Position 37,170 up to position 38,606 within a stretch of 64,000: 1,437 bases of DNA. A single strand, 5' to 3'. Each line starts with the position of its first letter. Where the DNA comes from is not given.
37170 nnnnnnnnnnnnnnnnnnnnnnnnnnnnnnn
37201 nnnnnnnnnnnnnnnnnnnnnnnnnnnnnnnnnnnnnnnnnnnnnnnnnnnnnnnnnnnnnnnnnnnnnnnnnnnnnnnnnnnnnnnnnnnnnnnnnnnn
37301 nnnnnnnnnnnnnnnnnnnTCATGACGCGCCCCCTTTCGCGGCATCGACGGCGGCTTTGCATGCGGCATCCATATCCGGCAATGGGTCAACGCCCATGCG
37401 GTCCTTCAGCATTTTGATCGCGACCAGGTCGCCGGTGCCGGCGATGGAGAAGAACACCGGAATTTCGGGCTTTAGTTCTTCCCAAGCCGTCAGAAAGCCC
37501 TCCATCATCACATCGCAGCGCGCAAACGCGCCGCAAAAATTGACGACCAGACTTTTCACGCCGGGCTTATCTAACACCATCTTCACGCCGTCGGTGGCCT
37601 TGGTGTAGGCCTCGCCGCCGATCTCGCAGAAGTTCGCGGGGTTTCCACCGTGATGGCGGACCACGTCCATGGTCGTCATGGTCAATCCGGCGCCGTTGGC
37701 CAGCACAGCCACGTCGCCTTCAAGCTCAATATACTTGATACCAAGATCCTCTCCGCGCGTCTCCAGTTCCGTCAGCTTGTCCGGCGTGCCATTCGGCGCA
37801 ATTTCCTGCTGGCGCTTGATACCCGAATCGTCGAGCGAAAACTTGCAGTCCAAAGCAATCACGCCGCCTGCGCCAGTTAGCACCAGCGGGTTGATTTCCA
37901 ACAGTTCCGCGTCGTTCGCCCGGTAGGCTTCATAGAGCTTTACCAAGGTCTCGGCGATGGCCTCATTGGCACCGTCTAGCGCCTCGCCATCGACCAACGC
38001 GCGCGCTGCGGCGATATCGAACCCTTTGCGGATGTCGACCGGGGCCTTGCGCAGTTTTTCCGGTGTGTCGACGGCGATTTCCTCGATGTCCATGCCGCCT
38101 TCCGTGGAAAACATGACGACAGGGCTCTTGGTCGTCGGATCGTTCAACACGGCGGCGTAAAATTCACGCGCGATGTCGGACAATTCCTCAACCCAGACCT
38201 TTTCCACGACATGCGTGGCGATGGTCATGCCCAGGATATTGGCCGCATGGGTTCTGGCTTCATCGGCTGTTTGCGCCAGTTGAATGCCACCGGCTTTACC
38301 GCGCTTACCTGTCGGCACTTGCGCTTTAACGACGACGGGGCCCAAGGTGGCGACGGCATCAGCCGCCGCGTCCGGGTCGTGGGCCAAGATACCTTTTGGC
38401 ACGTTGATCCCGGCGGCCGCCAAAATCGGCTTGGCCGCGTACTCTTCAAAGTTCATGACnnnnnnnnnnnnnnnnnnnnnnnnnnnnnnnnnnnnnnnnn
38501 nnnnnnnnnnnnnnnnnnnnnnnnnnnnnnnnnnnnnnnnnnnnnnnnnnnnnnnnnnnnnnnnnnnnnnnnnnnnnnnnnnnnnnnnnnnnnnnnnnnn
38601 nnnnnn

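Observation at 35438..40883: IclR-headed operon: acylating aldehyde dehydrogenase + ADP-forming SucCD-like CoA ligase + quinone oxidoreductase; candidate sulfoacetate (or other succinate-analog) to aldehyde route feeding Xsc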

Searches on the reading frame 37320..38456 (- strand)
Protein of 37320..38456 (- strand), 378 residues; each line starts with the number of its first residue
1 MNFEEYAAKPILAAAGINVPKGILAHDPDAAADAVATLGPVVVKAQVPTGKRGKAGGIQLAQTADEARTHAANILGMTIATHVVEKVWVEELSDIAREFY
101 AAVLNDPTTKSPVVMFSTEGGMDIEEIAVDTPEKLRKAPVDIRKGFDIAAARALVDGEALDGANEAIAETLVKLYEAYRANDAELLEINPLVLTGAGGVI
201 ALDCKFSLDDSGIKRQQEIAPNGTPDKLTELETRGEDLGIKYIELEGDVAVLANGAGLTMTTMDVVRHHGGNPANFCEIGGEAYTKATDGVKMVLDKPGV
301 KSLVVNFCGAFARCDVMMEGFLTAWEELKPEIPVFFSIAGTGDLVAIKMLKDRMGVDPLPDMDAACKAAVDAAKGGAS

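Call 4: search_protein_families(library=ncbifam, proteins=[window:37320-38456:-], max_evalue=0.00001)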
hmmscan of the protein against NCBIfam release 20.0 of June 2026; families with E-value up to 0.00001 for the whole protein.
window:37320-38456:- (378 aa): 3 families
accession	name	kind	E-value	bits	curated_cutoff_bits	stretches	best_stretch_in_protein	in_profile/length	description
NF001913.0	PRK00696.1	equivalog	1.2e-104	350.4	370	1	1-374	1-386/388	ADP-forming succinate--CoA ligase subunit beta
TIGR01016.1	sucCoAbeta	subfamily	3.9e-95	319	375.55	1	1-373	1-385/386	succinate-CoA ligase subunit beta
NF010647.0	PRK14046.1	equivalog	2.9e-79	267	604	1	1-357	1-367/392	malate--CoA ligase subunit beta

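Call 5: search_protein_families(library=pfam, proteins=[window:37320-38456:-], max_evalue=0.00001)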
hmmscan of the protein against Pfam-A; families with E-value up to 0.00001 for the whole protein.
window:37320-38456:- (378 aa): 4 families
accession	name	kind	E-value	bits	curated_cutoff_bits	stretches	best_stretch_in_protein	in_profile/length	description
PF08442.15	ATP-grasp_2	-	7.2e-54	182.9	29.5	1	2-192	1-201/202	ATP-grasp domain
PF00549.24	Ligase_CoA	-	3.1e-16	60.1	24.5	1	253-342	2-94/128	CoA-ligase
PF24948.1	Citrate_synth_N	-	2e-15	57.3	83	1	40-211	53-223/232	ATP-citrate synthase ATP-grasp domain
PF13549.11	ATP-grasp_5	-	3.3e-15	56.5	27.6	1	4-207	11-220/221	ATP-grasp domain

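Call 16: find_homologous_proteins(query=window:37320-38456:-, max_evalue=1e-30)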
Query window:37320-38456:- (378 aa): 7722 proteins with E <= 1e-30 among 8000 candidates; the best 120 are listed.
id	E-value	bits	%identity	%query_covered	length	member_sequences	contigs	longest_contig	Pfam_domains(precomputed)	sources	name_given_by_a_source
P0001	3.1e-244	828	100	100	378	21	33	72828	PF00549.25,PF08442.16,PF13549.12,PF24948.2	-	-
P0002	3.1e-220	749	99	91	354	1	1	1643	PF00549.25,PF08442.16,PF13549.12,PF24948.2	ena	-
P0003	6.3e-208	708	87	100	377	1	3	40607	PF00549.25,PF08442.16,PF13549.12,PF24948.2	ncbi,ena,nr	ncbi:MAG: acetate--CoA ligase family protein [Magnetovibrio sp.]|nr:acetate--CoA ligase family prote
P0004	7.8e-208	708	87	100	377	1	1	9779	PF00549.25,PF08442.16,PF13549.12,PF24948.2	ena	-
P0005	3.2e-207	706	86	100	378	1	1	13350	PF00549.25,PF08442.16,PF13549.12,PF24948.2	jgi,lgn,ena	-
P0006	6.0e-207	705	87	100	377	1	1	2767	PF00549.25,PF08442.16,PF13549.12,PF24948.2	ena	-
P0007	3.6e-202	689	84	100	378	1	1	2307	PF00549.25,PF08442.16,PF13549.12,PF24948.2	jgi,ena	-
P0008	1.5e-199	681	84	96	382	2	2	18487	PF00549.25,PF08442.16,PF13549.12,PF24948.2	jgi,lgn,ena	-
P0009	1.5e-187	641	79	96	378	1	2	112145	PF00549.25,PF08442.16,PF13549.12,PF24948.2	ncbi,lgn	-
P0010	1.5e-185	635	77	100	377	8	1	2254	PF00549.25,PF08442.16,PF13549.12,PF24948.2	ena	-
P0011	2.3e-185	634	78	96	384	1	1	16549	PF00549.25,PF08442.16,PF13549.12,PF24948.2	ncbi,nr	ncbi:MAG: succinate--CoA ligase [Rhodospirillaceae bacterium]|nr:succinate--CoA ligase [Rhodospirill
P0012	3.4e-184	630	77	99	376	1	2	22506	PF00549.25,PF08442.16,PF13549.12,PF24948.2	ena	-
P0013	2.3e-183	627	77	99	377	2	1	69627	PF00549.25,PF08442.16,PF13549.12,PF24948.2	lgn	-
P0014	2.8e-182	624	76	100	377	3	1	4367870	PF00549.25,PF08442.16,PF13549.12,PF24948.2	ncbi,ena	-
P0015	2.5e-181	621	76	99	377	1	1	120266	PF00549.25,PF08442.16,PF13549.12,PF24948.2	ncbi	-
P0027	1.6e-178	611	75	100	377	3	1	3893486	PF00549.25,PF08442.16,PF13549.12,PF24948.2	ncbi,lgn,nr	ncbi:ATP-grasp domain-containing protein [Thalassospiraceae bacterium LMO-JJ14]|nr:ATP-grasp domain-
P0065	1.2e-170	586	72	99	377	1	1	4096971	PF00549.25,PF08442.16,PF13549.12,PF24948.2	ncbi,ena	-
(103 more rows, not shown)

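Call 17: find_related_loci(query=window:37320-38456:-, collection=genome_contigs, flank=8000)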
Query window:37320-38456:- (378 aa) in genome_contigs; peptide patterns used: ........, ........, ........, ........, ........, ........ (x = any residue, [..] = any of these).
600 stretches matched a pattern (row limit reached: there are more); 598 encode a relative of the query (tblastn E <= 1e-3); the best 80 are kept; 80 distinct loci.
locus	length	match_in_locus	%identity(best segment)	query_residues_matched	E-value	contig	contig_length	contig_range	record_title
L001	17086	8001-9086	61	1-363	5e-137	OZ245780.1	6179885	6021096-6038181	MAG: Methyloligellaceae bacterium isolate e8f213a8-9c07-40cb-8a79-f3adc64ccac1 genome assembly, chromosome: 1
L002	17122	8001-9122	61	1-374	1e-135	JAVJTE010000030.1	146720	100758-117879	MAG: Rhodospirillales bacterium isolate G1-WW12-34 k141_79470, whole genome shotgun sequence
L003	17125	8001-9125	57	1-374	1e-132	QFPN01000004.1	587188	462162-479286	MAG: Ancylobacter novellus isolate S2_005_003_R2_43 S2_005_003_R2_scaffold_9, whole genome shotgun sequence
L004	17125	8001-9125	57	1-374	9e-129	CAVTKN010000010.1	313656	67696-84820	MAG: uncultured Alphaproteobacteria bacterium isolate MFD05513.bin.1.202 genome assembly, contig: contig_4043, whole gen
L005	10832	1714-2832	59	1-374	4e-128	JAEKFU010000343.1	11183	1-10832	MAG: Proteobacteria bacterium isolate petrobras_54 k127_17372264, whole genome shotgun sequence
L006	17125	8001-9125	57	1-374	1e-132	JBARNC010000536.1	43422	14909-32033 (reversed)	MAG: Pseudolabrys sp. isolate MFD10948_ilm_asm_bin10 k127_118204, whole genome shotgun sequence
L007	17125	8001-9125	54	1-374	3e-123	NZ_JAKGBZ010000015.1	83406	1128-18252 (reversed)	Acidiphilium iwatense strain KCTC 23505 KCTC-23505_15, whole genome shotgun sequence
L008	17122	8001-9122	56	1-373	2e-122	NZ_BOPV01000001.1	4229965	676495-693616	Roseiterribacter gracilis strain TMPK1 sequence1, whole genome shotgun sequence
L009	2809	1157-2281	53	1-374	4e-125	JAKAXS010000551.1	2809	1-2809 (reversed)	MAG: Proteobacteria bacterium isolate YS2.bin16 NODE_27845_length_2809_cov_1.596197, whole genome shotgun sequence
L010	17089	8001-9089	60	1-363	1e-138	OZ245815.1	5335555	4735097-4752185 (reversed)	MAG: Alphaproteobacteria bacterium isolate 7f0d7cf2-30dd-46ca-8880-9cb867015a81 genome assembly, chromosome: 1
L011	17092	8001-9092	54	1-363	1e-105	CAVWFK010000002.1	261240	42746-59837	MAG: uncultured Alphaproteobacteria bacterium isolate MFD09603.bin.3.415 genome assembly, contig: contig_11892, whole ge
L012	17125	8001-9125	58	1-374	1e-130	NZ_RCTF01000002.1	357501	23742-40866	Xanthobacter tagetidis strain ATCC 700314 NODE_2_length_357575_cov_457.315710, whole genome shotgun sequence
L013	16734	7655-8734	61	1-363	3e-142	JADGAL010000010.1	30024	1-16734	MAG: Alphaproteobacteria bacterium isolate nN3bin14 nN3_bin14_NODE_10_length_30024_cov_6.926280, whole genome shotgun se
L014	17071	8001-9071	48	1-357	2e-88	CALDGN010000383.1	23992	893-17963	MAG: uncultured Acidimicrobiales bacterium isolate B4_Bin_Bin_32_sub_1 genome assembly, contig: c_000001921234, whole ge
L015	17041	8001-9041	41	1-343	3e-76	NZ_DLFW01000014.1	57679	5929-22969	MAG: Dysgonomonas sp. UBA7710 UBA7710_contig_172, whole genome shotgun sequence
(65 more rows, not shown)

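Call 24: find_encoding_contigs(protein=P0001, flank=10000, max_places=6)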
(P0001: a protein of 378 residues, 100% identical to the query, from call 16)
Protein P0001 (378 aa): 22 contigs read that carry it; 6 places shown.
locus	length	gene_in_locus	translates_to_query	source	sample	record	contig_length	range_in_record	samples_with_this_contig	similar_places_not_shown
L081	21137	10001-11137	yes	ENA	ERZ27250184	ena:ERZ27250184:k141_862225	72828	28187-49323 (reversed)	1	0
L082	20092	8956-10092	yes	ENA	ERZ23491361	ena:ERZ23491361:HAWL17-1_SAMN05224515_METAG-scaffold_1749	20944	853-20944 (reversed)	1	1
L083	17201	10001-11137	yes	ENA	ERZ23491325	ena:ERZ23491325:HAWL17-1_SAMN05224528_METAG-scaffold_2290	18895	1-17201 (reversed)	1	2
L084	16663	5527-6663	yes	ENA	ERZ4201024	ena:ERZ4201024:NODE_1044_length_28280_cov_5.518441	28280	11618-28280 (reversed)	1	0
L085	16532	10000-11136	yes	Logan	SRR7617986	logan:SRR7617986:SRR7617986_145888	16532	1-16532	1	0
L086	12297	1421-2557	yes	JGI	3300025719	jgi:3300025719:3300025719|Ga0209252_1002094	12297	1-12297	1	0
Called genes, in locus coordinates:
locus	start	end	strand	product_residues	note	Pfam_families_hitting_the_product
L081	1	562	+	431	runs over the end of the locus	PF01053:Cys_Met_Meta_PP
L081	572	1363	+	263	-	PF00561:Abhydrolase_1, PF00975:Thioesterase (weak), PF12146:Hydrolase_4, PF12697:Abhydrolase_6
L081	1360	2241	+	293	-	PF02668:TauD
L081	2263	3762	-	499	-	-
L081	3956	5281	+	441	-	PF00082:Peptidase_S8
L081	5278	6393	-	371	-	PF00089:Trypsin (faint), PF13365:Trypsin_2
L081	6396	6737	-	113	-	PF05437:AzlD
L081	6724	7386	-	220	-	PF03591:AzlC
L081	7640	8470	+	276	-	PF09339:HTH_IclR, PF01614:IclR_C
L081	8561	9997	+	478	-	PF00171:Aldedh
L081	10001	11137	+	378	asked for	PF08442:ATP-grasp_2, PF13549:ATP-grasp_5, PF24948:Citrate_synth_N, PF00549:Ligase_CoA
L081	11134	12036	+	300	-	PF02629:CoA_binding, PF13380:CoA_binding_2 (weak), PF13607:Succ_CoA_lig, PF00549:Ligase_CoA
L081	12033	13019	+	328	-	PF08240:ADH_N, PF00107:ADH_zinc_N, PF13602:ADH_zinc_N_2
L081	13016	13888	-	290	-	PF00126:HTH_1, PF03466:LysR_substrate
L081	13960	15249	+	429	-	PF07690:MFS_1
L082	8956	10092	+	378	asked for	PF08442:ATP-grasp_2, PF13549:ATP-grasp_5, PF24948:Citrate_synth_N, PF00549:Ligase_CoA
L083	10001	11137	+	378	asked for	PF08442:ATP-grasp_2, PF13549:ATP-grasp_5, PF24948:Citrate_synth_N, PF00549:Ligase_CoA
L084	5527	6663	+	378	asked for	PF08442:ATP-grasp_2, PF13549:ATP-grasp_5, PF24948:Citrate_synth_N, PF00549:Ligase_CoA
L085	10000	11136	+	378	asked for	PF08442:ATP-grasp_2, PF13549:ATP-grasp_5, PF24948:Citrate_synth_N, PF00549:Ligase_CoA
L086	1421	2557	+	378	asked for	PF08442:ATP-grasp_2, PF13549:ATP-grasp_5, PF24948:Citrate_synth_N, PF00549:Ligase_CoA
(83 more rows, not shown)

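Call 25: find_encoding_contigs(protein=P0014, flank=10000, max_places=1)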
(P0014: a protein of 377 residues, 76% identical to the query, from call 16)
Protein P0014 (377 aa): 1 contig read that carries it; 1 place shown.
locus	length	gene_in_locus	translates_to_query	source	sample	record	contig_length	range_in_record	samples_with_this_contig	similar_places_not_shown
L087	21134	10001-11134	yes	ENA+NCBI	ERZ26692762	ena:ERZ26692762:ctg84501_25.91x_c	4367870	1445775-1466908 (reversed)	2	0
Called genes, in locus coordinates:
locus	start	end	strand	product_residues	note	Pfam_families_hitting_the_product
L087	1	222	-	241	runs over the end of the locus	-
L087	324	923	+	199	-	PF13098:Thioredoxin_2, PF13899:Thioredoxin_7 (weak)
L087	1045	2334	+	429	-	PF00174:Oxidored_molyb, PF03404:Mo-co_dimer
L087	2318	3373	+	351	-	PF00034:Cytochrom_C, PF13442:Cytochrome_CBB3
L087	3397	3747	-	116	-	PF01638:HxlR (weak), PF01022:HTH_5, PF12802:MarR_2 (weak), PF12840:HTH_20 (weak)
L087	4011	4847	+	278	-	PF27522:YDMC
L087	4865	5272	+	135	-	PF04828:GFA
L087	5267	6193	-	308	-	PF01297:ZnuA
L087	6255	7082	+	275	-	PF00005:ABC_tran, PF13304:AAA_21 (faint)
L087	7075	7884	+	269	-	PF00950:ABC-3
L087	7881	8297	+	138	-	PF01475:FUR (weak)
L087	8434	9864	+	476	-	PF00171:Aldedh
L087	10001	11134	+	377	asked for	PF08442:ATP-grasp_2, PF13549:ATP-grasp_5, PF24948:Citrate_synth_N, PF00549:Ligase_CoA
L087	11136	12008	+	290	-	PF02629:CoA_binding, PF13380:CoA_binding_2 (weak), PF00549:Ligase_CoA, PF13607:Succ_CoA_lig (weak)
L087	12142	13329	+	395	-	PF14397:ATPgrasp_ST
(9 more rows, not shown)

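Call 26: find_encoding_contigs(protein=P0027, flank=10000, max_places=1)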
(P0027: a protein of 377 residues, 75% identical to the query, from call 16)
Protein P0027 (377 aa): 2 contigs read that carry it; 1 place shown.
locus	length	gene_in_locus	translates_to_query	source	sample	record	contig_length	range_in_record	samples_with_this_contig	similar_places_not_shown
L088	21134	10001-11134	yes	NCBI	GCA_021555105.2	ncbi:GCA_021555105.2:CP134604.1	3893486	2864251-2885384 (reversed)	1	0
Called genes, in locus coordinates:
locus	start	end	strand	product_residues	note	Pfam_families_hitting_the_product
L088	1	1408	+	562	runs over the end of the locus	PF02872:5_nucleotid_C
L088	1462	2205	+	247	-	PF02683:DsbD_TM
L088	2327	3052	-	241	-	-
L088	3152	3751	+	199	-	PF13098:Thioredoxin_2, PF13899:Thioredoxin_7 (weak)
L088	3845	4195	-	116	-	PF25213:HVO_A0261_N (faint), PF01638:HxlR (weak), PF01022:HTH_5, PF12802:MarR_2, PF12840:HTH_20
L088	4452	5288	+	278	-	PF27522:YDMC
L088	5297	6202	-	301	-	PF01297:ZnuA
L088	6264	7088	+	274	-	PF13191:AAA_16 (faint), PF00005:ABC_tran, PF13304:AAA_21 (faint), PF13401:AAA_22 (weak)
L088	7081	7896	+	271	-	PF00950:ABC-3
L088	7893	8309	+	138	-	PF01475:FUR (weak)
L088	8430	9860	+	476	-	PF00171:Aldedh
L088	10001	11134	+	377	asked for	PF08442:ATP-grasp_2, PF13549:ATP-grasp_5, PF24948:Citrate_synth_N, PF00549:Ligase_CoA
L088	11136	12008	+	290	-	PF02629:CoA_binding, PF13380:CoA_binding_2 (weak), PF00549:Ligase_CoA, PF13607:Succ_CoA_lig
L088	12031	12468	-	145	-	PF20066:Glyoxalase_8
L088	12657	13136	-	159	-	PF09339:HTH_IclR (faint), PF22381:Staph_reg_Sar_Rot, PF12802:MarR_2, PF01047:MarR, PF13463:HTH_27 (weak)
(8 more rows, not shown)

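Call 27: find_encoding_contigs(protein=P0065, flank=10000, max_places=1)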
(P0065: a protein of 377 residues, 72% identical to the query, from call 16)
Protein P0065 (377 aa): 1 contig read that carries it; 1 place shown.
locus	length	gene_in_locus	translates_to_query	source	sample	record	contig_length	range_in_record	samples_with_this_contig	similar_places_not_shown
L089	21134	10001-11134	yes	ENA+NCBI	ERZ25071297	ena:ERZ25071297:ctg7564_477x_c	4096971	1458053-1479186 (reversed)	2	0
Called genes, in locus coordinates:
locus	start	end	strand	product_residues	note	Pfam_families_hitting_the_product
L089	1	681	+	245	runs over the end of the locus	PF02683:DsbD_TM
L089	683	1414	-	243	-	-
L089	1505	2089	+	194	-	PF13899:Thioredoxin_7 (weak), PF13098:Thioredoxin_2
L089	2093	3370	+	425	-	PF00174:Oxidored_molyb, PF03404:Mo-co_dimer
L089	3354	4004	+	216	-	PF00034:Cytochrom_C, PF13442:Cytochrome_CBB3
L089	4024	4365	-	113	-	PF01022:HTH_5, PF12840:HTH_20 (weak)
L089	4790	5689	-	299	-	PF00126:HTH_1, PF03466:LysR_substrate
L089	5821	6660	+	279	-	PF27522:YDMC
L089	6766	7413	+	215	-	PF06226:DUF1007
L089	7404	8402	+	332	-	PF03824:NicO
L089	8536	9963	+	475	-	PF00171:Aldedh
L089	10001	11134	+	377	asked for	PF08442:ATP-grasp_2, PF13549:ATP-grasp_5, PF24948:Citrate_synth_N, PF00549:Ligase_CoA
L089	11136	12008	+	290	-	PF02629:CoA_binding, PF13380:CoA_binding_2 (weak), PF00549:Ligase_CoA, PF13607:Succ_CoA_lig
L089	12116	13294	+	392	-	PF14397:ATPgrasp_ST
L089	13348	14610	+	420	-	PF00202:Aminotran_3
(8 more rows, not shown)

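Call 28: find_encoding_contigs(protein=P0003, flank=10000, max_places=1)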
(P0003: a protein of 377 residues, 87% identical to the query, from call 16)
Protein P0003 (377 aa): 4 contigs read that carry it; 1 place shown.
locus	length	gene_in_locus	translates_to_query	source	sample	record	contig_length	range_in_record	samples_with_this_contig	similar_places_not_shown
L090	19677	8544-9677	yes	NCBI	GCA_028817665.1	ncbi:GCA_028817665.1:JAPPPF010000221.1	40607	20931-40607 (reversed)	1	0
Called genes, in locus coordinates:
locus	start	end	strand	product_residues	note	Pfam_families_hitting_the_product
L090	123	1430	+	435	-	PF00082:Peptidase_S8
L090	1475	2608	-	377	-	PF13365:Trypsin_2, PF13432:TPR_16, PF14559:TPR_19 (weak)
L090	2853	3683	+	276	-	PF25213:HVO_A0261_N (faint), PF09339:HTH_IclR, PF12802:MarR_2 (faint), PF01614:IclR_C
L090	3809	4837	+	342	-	PF03401:TctC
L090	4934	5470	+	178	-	PF07331:TctB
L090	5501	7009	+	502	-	PF01970:TctA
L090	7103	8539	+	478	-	PF00171:Aldedh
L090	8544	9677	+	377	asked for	PF08442:ATP-grasp_2, PF13549:ATP-grasp_5, PF24948:Citrate_synth_N, PF00549:Ligase_CoA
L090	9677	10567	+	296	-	PF02629:CoA_binding, PF13380:CoA_binding_2 (faint), PF13607:Succ_CoA_lig (weak), PF00549:Ligase_CoA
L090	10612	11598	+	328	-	PF16884:ADH_N_2 (weak), PF08240:ADH_N, PF00107:ADH_zinc_N, PF13602:ADH_zinc_N_2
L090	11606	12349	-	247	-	PF00497:SBP_bac_3 (weak)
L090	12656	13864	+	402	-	PF07690:MFS_1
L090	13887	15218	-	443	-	PF00209:SNF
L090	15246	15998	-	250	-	PF01925:TauE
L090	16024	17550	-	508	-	-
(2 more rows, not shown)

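Call 29: find_encoding_contigs(protein=P0009, flank=10000, max_places=1)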
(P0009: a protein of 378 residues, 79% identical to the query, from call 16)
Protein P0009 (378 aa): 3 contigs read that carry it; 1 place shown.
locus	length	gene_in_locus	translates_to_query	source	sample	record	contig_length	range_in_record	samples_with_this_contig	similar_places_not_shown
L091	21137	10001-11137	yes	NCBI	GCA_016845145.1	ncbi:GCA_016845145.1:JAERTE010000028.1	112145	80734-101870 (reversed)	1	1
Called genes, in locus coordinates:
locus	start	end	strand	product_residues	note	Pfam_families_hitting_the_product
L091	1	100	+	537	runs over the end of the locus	PF00989:PAS (weak), PF13188:PAS_8 (faint), PF08448:PAS_4, PF13426:PAS_9 (faint), PF12860:PAS_7, PF00512:HisKA, PF02518:HATPase_c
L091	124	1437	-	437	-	PF02737:3HCDH_N, PF00725:3HCDH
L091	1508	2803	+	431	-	PF01053:Cys_Met_Meta_PP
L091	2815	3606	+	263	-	PF00561:Abhydrolase_1, PF00975:Thioesterase, PF12146:Hydrolase_4, PF12697:Abhydrolase_6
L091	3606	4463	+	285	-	PF02668:TauD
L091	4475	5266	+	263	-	PF05721:PhyH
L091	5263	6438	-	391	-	PF01266:DAO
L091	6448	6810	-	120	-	PF05437:AzlD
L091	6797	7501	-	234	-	PF03591:AzlC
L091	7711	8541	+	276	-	PF09339:HTH_IclR, PF12802:MarR_2 (weak), PF01614:IclR_C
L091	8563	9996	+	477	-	PF00171:Aldedh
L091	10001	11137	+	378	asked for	PF08442:ATP-grasp_2, PF13549:ATP-grasp_5, PF24948:Citrate_synth_N, PF00549:Ligase_CoA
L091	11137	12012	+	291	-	PF02629:CoA_binding, PF13380:CoA_binding_2 (weak), PF00549:Ligase_CoA, PF13607:Succ_CoA_lig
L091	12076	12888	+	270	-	PF02596:DUF169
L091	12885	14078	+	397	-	PF07690:MFS_1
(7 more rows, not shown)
